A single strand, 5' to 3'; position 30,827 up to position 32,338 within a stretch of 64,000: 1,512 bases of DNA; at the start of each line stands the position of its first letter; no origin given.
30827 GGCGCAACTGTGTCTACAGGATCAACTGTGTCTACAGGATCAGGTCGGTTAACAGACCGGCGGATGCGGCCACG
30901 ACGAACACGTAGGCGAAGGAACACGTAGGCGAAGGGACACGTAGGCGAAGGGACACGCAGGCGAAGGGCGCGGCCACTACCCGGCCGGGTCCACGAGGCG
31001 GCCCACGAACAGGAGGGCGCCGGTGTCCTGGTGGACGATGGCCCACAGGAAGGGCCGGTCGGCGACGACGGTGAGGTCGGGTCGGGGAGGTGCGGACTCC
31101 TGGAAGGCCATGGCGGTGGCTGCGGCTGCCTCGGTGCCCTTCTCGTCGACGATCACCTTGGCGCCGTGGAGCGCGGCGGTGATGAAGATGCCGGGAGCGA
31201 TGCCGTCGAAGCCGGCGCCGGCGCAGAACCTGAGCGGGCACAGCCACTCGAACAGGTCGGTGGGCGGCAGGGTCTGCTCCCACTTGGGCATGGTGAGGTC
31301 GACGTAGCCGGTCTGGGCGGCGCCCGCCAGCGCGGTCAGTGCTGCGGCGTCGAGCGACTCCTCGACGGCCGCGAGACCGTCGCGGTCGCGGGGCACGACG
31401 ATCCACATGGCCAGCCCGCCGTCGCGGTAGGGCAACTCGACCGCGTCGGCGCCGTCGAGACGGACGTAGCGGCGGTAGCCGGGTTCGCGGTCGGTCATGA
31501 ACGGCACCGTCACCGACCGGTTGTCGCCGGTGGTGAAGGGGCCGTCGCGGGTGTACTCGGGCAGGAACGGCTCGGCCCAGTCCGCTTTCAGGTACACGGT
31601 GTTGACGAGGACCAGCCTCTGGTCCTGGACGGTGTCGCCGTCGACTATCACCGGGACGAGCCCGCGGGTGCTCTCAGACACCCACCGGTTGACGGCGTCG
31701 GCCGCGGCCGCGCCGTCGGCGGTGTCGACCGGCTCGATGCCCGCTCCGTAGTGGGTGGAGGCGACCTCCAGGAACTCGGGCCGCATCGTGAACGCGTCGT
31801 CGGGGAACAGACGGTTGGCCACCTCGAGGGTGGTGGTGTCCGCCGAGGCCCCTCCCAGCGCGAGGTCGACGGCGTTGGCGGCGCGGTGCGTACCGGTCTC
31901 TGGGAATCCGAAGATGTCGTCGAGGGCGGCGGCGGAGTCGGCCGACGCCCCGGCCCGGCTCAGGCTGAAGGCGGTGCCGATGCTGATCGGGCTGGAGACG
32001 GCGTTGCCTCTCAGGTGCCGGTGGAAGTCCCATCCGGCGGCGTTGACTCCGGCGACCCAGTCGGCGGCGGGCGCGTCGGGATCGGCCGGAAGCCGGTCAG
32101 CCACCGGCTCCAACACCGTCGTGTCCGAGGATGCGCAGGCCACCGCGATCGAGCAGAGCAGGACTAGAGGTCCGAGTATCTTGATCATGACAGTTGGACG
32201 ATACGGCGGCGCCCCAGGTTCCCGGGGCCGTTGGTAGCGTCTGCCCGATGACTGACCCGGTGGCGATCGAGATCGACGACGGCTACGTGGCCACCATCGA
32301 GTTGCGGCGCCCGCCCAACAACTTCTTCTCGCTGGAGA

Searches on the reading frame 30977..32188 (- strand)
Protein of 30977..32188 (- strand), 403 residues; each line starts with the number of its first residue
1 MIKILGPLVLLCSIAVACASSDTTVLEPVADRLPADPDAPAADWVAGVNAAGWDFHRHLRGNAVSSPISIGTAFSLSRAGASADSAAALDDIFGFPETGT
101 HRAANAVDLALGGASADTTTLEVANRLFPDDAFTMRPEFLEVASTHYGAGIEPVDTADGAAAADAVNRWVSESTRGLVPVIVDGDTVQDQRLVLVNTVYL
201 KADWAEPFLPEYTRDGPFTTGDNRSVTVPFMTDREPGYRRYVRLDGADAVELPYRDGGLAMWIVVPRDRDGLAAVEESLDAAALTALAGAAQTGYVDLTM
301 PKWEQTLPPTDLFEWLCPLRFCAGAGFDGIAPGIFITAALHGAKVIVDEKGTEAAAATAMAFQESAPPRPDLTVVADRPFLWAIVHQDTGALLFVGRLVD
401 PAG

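Call 12: search_protein_families(library=pfam, proteins=[window:30977-32188:-], max_evalue=0.01)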
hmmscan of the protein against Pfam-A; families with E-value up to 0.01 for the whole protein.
window:30977-32188:- (403 aa): 1 family
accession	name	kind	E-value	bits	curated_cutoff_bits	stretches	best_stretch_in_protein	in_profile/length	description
PF00079.25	Serpin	-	1.2e-71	242.4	27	1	60-401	20-370/370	Serpin (serine protease inhibitor)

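Call 44: find_encoding_contigs(protein=window:30977-32188:-, flank=10000, max_places=6)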
Protein window:30977-32188:- (403 aa): no gene with exactly this product is on record in the collection.
